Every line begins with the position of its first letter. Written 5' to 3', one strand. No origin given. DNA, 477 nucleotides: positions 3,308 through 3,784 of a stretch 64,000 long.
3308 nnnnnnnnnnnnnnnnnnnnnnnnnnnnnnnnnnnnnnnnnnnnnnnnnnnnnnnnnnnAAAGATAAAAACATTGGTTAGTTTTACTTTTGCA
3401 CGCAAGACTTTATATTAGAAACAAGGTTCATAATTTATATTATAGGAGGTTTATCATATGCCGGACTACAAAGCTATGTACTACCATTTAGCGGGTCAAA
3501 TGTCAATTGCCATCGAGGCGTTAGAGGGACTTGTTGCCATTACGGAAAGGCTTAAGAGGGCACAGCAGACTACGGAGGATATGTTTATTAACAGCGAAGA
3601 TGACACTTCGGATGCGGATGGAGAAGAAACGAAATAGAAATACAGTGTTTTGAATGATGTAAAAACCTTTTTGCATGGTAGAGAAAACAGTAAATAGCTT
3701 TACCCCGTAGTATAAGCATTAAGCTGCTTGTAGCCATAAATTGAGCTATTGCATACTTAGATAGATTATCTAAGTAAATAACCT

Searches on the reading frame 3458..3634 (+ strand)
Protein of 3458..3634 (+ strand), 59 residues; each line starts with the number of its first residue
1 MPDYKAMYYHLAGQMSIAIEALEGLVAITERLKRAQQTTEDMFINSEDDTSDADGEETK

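Call 8: search_protein_families(library=pfam, proteins=[window:3458-3634:+], max_evalue=10)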
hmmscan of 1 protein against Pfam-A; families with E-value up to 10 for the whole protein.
seq(59 aa): 0 families

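Call 9: search_protein_families(library=ncbifam, proteins=[window:3458-3634:+], max_evalue=10)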
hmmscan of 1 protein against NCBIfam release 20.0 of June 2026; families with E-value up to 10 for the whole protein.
seq(59 aa): 0 families

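Call 10: find_homologous_proteins(query=window:3458-3634:+, max_evalue=0.01)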
Query seq(59 aa) (59 aa): 443 proteins with E <= 0.01 among 443 candidates; the best 120 are listed.
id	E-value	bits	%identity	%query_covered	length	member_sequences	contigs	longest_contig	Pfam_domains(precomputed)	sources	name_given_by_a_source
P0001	2.0e-30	120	100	100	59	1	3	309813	-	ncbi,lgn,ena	-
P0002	1.6e-27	111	98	76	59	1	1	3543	-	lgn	-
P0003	3.6e-27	110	93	100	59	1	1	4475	-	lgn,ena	-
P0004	1.5e-26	108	92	100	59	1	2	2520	-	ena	-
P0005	5.2e-24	100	87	100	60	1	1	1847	-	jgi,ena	-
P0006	4.5e-23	97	83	100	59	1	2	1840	-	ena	-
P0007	4.6e-23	97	84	98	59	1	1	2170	-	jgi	jgi:hypothetical protein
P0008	5.5e-23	97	95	75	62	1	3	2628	-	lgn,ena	-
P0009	7.7e-23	96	84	98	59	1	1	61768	-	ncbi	-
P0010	8.7e-23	96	91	78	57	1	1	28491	-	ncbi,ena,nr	ncbi:MAG: hypothetical protein FWH02_01130 [Oscillospiraceae bacterium]|nr:hypothetical protein [Osc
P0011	1.9e-22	95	85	100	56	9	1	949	-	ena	-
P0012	3.3e-22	94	83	98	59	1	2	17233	-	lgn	-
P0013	3.6e-22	94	89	78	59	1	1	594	-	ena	-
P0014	4.8e-22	94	80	100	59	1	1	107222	-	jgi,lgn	-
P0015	5.0e-22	94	87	76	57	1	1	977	-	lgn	-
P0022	2.9e-21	91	79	98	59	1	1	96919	-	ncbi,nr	ncbi:MAG: hypothetical protein BWY15_01586 [Firmicutes bacterium ADurb.Bin193]|nr:MAG: hypothetical 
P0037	4.8e-20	87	80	92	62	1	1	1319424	-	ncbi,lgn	-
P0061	3.2e-19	85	91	73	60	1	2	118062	-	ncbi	-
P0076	8.4e-18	80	80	83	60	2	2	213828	-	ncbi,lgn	-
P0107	2.7e-15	73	70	78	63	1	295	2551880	-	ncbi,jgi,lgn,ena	-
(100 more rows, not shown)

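Call 11: find_encoding_contigs(protein=P0001, flank=6000, max_places=3)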
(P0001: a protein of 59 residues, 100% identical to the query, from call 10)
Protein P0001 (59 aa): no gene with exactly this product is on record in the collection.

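Call 12: find_encoding_contigs(protein=P0107, flank=6000, max_places=4)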
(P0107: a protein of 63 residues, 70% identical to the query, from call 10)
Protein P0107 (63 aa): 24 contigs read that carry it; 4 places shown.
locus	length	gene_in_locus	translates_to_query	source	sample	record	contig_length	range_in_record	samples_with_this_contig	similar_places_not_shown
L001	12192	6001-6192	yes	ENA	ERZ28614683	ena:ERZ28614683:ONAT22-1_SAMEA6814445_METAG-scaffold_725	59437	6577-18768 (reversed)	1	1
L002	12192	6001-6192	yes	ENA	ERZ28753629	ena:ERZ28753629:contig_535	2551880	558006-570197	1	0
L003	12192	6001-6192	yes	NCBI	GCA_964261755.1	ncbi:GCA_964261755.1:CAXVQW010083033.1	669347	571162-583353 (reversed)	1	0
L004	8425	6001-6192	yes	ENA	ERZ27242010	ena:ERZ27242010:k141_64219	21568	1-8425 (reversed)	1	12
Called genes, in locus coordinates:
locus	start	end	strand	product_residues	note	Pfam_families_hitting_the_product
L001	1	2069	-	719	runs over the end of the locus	PF05089:NAGLU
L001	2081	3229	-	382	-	PF02065:Melibiase (weak), PF16499:Melibiase_2, PF17801:Melibiase_C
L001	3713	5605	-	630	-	-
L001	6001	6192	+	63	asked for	-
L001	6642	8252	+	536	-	PF04542:Sigma70_r2 (faint), PF04545:Sigma70_r4 (weak), PF08281:Sigma70_r4_2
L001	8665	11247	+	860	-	PF07992:Pyr_redox_2, PF13738:Pyr_redox_3, PF00070:Pyr_redox, PF02852:Pyr_redox_dim, PF03460:NIR_SIR_ferr, PF01077:NIR_SIR, PF00037:Fer4 (weak), PF12837:Fer4_6 (weak), +4 more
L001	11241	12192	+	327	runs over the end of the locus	PF01497:Peripla_BP_2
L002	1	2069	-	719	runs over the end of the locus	PF05089:NAGLU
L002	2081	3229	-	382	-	PF02065:Melibiase (weak), PF16499:Melibiase_2, PF17801:Melibiase_C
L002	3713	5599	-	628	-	-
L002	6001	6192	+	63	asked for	-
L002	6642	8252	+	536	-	PF04542:Sigma70_r2 (faint), PF04545:Sigma70_r4 (weak), PF08281:Sigma70_r4_2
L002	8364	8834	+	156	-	PF13384:HTH_23 (faint), PF13518:HTH_28 (weak), PF13551:HTH_29 (faint), PF01527:HTH_Tnp_1, PF13518:HTH_28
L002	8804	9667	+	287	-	PF13276:HTH_21, PF00665:rve, PF13683:rve_3, PF13333:rve_2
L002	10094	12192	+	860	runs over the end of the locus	PF07992:Pyr_redox_2, PF13738:Pyr_redox_3, PF00070:Pyr_redox, PF02852:Pyr_redox_dim, PF03460:NIR_SIR_ferr, PF01077:NIR_SIR, PF00037:Fer4 (weak), PF12837:Fer4_6 (weak), +4 more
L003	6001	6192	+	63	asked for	-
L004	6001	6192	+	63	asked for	-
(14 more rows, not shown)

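Call 13: find_encoding_contigs(protein=P0022, flank=6000, max_places=2)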
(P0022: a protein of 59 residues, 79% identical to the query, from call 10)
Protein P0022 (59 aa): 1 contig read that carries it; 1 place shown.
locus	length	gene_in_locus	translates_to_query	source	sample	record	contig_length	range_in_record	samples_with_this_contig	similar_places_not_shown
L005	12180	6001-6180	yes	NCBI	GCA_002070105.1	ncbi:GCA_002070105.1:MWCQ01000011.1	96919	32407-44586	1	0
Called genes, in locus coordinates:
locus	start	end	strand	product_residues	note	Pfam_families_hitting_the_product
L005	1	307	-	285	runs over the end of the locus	-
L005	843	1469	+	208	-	PF04542:Sigma70_r2, PF08281:Sigma70_r4_2 (weak)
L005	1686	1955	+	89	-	PF13451:zf_Tbcl, PF23477:zf_Tbcl_2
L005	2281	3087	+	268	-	PF22435:MRM3-like_sub_bind, PF00588:SpoU_methylase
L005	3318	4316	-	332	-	PF01695:IstB_IS21, PF00308:Bac_DnaA (weak)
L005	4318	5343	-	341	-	PF07261:DnaB_2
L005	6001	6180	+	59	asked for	-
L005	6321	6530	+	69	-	PF13443:HTH_26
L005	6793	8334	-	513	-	PF11962:Peptidase_G2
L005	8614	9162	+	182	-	PF19640:DUF6143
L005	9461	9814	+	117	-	-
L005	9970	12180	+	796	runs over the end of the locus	PF01326:PPDK_N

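Call 17: find_encoding_contigs(protein=P0003, flank=5000, max_places=3)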
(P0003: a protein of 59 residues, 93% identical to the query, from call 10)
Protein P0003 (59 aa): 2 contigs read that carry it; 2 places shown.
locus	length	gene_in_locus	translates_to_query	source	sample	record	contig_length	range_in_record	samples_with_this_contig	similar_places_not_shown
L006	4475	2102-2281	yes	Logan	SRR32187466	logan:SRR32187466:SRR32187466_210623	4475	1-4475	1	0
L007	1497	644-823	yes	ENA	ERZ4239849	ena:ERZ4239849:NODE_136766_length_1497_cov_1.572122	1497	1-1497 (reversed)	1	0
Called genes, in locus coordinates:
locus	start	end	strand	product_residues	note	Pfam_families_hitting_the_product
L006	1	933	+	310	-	?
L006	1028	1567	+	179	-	PF25973:BSH_CzcB (faint), PF00364:Biotin_lipoyl, PF25984:BSH_YknX (weak)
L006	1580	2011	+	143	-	PF22817:ApeP-like, PF07977:FabA, PF22818:ApeI-like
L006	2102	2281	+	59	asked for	-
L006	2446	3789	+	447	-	PF00289:Biotin_carb_N, PF02222:ATP-grasp, PF02786:CPSase_L_D2, PF07478:Dala_Dala_lig_C, PF02785:Biotin_carb_C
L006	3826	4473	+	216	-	?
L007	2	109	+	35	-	?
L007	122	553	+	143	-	PF22817:ApeP-like, PF07977:FabA, PF22818:ApeI-like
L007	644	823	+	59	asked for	-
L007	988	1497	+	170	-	?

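Call 18: find_encoding_contigs(protein=P0009, flank=6000, max_places=3)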
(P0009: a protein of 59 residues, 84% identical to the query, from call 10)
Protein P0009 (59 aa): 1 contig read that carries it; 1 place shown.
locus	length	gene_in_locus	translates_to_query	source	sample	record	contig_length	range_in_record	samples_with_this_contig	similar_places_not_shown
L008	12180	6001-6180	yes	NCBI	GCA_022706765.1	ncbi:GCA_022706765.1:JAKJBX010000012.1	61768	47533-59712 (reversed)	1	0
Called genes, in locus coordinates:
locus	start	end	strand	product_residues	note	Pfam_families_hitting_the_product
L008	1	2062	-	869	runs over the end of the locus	PF01624:MutS_I, PF05188:MutS_II, PF05192:MutS_III, PF05190:MutS_IV, PF00488:MutS_V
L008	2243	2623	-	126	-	PF06133:Com_YlbF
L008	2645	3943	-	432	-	PF00919:UPF0004, PF04055:Radical_SAM, PF01938:TRAM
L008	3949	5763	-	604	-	PF00009:GTP_EFTU, PF22042:EF-G_D2, PF03144:GTP_EFTU_D2, PF00679:EFG_C, PF21018:BipA_C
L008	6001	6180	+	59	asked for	-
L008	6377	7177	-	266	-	PF01790:LGT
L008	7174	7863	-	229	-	PF03099:BPL_LplA_LipB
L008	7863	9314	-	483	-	PF00587:tRNA-synt_2b, PF03129:HGTP_anticodon, PF09180:ProRS-C_1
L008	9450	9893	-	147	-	PF01641:SelR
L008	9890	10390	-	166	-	PF01625:PMSR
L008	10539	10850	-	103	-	PF04277:OAD_gamma (weak)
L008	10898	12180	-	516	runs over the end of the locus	PF01039:Carboxyl_trans, PF03255:ACCA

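Call 19: find_encoding_contigs(protein=P0014, flank=6000, max_places=3)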
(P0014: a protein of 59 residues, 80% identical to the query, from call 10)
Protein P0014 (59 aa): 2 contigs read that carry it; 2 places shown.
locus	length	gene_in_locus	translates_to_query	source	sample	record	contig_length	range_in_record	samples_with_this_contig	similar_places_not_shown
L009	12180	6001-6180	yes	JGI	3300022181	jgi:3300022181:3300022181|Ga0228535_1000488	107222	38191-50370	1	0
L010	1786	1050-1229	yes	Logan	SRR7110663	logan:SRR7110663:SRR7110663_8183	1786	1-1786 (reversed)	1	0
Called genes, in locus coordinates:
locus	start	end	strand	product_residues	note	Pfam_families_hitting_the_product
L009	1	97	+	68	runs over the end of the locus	-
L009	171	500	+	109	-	-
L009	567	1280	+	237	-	-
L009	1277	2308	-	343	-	PF04055:Radical_SAM, PF16199:Radical_SAM_C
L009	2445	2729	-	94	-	-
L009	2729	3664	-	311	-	PF02517:Rce1-like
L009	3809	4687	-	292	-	PF02574:S-methyl_trans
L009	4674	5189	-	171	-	PF00383:dCMP_cyt_deam_1, PF14437:MafB19-deam, PF14439:Bd3614-deam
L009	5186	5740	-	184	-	PF00857:Isochorismatase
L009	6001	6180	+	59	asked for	-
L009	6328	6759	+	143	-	PF02566:OsmC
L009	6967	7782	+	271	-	PF00561:Abhydrolase_1, PF12146:Hydrolase_4, PF12697:Abhydrolase_6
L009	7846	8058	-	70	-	PF00313:CSD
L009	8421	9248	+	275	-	PF02645:DegV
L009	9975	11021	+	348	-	PF03401:TctC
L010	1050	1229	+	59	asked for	-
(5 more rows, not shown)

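Call 20: list_cluster_members(proteins=[P0001, P0009, P0037, P0061, P0076, P0107])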
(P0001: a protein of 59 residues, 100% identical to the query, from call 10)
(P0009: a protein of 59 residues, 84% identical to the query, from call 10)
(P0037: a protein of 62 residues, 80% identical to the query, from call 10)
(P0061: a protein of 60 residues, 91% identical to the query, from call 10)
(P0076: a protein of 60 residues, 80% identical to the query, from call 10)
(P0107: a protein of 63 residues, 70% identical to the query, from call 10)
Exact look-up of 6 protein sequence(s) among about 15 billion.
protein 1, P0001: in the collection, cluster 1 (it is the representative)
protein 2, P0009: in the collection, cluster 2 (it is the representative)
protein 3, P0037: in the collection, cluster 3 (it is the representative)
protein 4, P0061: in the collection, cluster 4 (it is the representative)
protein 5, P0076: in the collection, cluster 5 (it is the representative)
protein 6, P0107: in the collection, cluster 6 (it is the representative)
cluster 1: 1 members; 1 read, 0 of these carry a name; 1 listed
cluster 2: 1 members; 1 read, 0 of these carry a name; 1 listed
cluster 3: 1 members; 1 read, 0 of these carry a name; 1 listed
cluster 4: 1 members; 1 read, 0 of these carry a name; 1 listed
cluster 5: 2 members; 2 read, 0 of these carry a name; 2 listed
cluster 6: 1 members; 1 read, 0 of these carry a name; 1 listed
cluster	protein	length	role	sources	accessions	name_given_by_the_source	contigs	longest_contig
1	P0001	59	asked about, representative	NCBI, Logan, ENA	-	-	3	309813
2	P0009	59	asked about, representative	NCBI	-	-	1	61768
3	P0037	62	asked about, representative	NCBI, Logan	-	-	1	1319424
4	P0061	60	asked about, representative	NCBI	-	-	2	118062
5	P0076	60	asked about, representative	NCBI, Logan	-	-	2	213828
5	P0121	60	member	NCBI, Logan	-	-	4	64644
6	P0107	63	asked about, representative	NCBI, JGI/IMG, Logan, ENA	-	-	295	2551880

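Call 23: find_related_loci(query=A1, collection=genome_contigs, flank=5000)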
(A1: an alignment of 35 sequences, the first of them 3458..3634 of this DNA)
Query A1 (59 aa) in genome_contigs; peptide patterns used: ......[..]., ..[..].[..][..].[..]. (x = any residue, [..] = any of these).
172 stretches matched a pattern; 110 encode a relative of the query (tblastn E <= 1e-3); the best 80 are kept; 80 distinct loci.
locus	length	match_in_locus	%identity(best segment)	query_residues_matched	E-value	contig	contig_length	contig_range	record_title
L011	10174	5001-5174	84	1-58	2e-28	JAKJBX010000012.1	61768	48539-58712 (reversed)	MAG: Bacillota bacterium isolate UR.bin154 UR_contig_909, whole genome shotgun sequence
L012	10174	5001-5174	79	1-58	1e-27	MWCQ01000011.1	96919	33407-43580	MAG: Firmicutes bacterium ADurb.Bin193 BWY15_contig000011, whole genome shotgun sequence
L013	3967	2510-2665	87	1-52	5e-27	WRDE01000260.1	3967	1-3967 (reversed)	MAG: Oscillospiraceae bacterium isolate Lab288P3bin192 Ga0123353_10134427, whole genome shotgun sequence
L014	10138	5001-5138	91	1-46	1e-25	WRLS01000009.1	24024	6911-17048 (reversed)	MAG: Oscillospiraceae bacterium isolate Th196P3bin36 Ga0099364_10003576, whole genome shotgun sequence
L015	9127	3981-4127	86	1-49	1e-25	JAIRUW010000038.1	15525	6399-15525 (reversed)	MAG: Oscillospiraceae bacterium isolate Ehx436_bin14 k119_2399330, whole genome shotgun sequence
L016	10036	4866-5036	78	1-58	1e-25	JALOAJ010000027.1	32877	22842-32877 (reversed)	MAG: Bacillota bacterium isolate SO_2017_LW2 bin 155 scaffold_2967_c1_LW138R_2017, whole genome shotgun sequence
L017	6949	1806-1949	88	1-48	2e-25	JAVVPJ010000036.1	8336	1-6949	MAG: Oscillospiraceae bacterium isolate CGS10Y1-bin28 NODE_36_length_8336_cov_3.479961, whole genome shotgun sequence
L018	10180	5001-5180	75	1-59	4e-25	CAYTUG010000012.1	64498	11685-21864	MAG TPA_asm: uncultured Christensenellaceae bacterium isolate binchicken_co39_464 genome assembly, contig: NODE_971_leng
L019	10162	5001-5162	80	1-54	4e-25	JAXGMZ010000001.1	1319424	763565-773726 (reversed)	MAG: Evtepia sp. isolate AnMBR.bin244 bin244_1, whole genome shotgun sequence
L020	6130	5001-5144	88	2-49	5e-25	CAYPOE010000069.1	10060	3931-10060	MAG TPA_asm: uncultured Eubacteriales bacterium isolate SRP242652_co2_226 genome assembly, contig: NODE_7245_length_1006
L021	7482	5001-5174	74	1-58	1e-24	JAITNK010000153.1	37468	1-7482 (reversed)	MAG: Oscillospiraceae bacterium isolate Po218_bin13 k119_3887637, whole genome shotgun sequence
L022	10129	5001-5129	91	1-43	2e-22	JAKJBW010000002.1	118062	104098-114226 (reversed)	MAG: Bacillota bacterium isolate UR.bin39 UR_contig_198, whole genome shotgun sequence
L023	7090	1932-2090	74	1-49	1e-21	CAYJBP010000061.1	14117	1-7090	MAG TPA_asm: uncultured Peptococcaceae bacterium isolate ERP123703_co1_11 genome assembly, contig: NODE_4504_length_1411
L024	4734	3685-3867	66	1-57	2e-21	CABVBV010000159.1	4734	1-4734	MAG TPA_asm: uncultured Clostridiales bacterium isolate MGYG-HGUT-04575 genome assembly, contig: GUT_GENOME283379_159, w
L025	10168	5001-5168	71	1-52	2e-21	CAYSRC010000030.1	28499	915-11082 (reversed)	MAG TPA_asm: uncultured Oscillospiraceae bacterium isolate SRP287540_co2_247 genome assembly, contig: NODE_1693_length_2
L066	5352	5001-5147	71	1-45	8e-19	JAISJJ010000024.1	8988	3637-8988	MAG: Oscillospiraceae bacterium isolate Hs463_bin108 k119_1046234, whole genome shotgun sequence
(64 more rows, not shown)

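Call 39: search_protein_families(library=phrogs, proteins=[window:3458-3634:+], max_evalue=10)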
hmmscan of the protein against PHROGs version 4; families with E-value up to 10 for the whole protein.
seq(59 aa): 0 families

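Call 40: search_protein_families(library=padloc, proteins=[window:3458-3634:+], max_evalue=10)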
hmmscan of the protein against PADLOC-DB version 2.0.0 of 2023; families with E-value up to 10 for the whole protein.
seq(59 aa): 0 families

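Call 41: search_solved_structures(query=A1, max_evalue=10)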
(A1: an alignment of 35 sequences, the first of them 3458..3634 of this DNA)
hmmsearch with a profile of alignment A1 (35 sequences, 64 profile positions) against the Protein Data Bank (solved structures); distinct sequences matched with E-value up to 10: 6.
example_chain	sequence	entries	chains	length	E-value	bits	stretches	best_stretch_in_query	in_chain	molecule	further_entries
4y6w_A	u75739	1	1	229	1.2e-05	28.1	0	12-34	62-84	NaB(AB)3ACb - light chain TPR-like repeats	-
4y6c_A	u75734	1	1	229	8.2e-05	25.5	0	12-34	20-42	ANSERINA PUTATIVE KINESIN LIGHT chain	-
7mcd_A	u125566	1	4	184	0.05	16.6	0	32-58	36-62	AI-designed TIM-barrel F15C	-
8fnu_A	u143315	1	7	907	0.41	13.6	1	20-60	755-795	KAP NTPase domain-containing protein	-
3ne8_A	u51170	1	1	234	1.2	12.2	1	31-55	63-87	N-acetylmuramoyl-l-alanine amidase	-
8ub3_A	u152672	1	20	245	4.1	10.4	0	23-52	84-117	DpHF7 filament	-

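Call 46: predict_structure(alignment_id=A1)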
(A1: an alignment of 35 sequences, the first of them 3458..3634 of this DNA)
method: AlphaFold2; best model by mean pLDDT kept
length: 59 residues; sequences in the alignment: 35
mean_pLDDT: 85.5   pTM: 0.54
mean pLDDT of the five models: 85.5, 85.4, 84.9, 83.7, 83.5
residues with pLDDT >= 90: 39; 70-90: 6; 50-70: 12; < 50: 2
segments of 3 or more residues with pLDDT < 50: none
pLDDT, mean of each block of 10 residues (from residue 1): 93 98 99 97 71 52
secondary structure, 60 per line:
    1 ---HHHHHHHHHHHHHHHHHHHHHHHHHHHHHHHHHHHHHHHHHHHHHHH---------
elements in order: H4-50

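Call 47: search_protein_representatives(alignment_id=A1)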
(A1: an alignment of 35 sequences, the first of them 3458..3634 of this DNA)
Query: 35 sequences, 64 profile positions. Proteins with E-value up to 0.001 (for the whole library): 160; up to 1e-10: 40; up to 1e-30: 0. The best 150 are listed.
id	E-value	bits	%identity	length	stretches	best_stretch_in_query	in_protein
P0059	2.2e-30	120.3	-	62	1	3-59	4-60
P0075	1.6e-28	114.3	-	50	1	4-53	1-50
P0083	6.0e-28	112.5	-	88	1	3-56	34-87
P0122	3.5e-27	110.0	-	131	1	3-59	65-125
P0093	1.5e-25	104.7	-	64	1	4-61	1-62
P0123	1.9e-25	104.4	-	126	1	3-63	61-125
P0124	1.1e-23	98.8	-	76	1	4-58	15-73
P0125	2.0e-23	97.9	-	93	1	3-56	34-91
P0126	6.2e-22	93.2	-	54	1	4-41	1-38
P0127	8.9e-21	89.5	-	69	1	4-61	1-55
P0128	3.2e-20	87.7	-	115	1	4-45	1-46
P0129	4.0e-20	87.4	-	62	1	4-52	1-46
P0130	7.2e-20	86.6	-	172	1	10-58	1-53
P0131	1.2e-19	85.9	-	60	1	4-55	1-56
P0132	7.8e-19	83.3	-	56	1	4-59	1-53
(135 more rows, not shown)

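Call 49: search_dna_similar(query=window:3458-3634:+, collection=phages, mode=protein, max_evalue=1)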
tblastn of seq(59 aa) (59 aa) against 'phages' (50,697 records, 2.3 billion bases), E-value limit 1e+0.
No match.

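Call 50: search_dna_similar(query=window:3458-3634:+, collection=plasmids, mode=protein, max_evalue=1)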
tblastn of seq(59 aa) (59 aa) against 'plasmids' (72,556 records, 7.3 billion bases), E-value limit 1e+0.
No match.

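Call 51: find_related_loci(query=A1, collection=viral_contigs, flank=5000)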
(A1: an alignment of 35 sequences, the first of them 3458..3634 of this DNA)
Query A1 (59 aa) in viral_contigs; peptide patterns used: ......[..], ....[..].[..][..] (x = any residue, [..] = any of these).
20 stretches matched a pattern; 2 encode a relative of the query (tblastn E <= 1e-3); 2 distinct loci.
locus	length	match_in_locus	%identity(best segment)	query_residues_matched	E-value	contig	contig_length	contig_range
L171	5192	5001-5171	67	1-53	4e-22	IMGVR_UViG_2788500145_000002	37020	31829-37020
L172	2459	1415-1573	68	1-49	6e-21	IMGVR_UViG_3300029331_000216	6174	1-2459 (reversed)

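Call 90: fold_search(model_id=the predicted structure, library=pdb)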
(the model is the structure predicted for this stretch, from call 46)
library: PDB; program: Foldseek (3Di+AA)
matches with E <= 10: 0; with E <= 0.001: 0
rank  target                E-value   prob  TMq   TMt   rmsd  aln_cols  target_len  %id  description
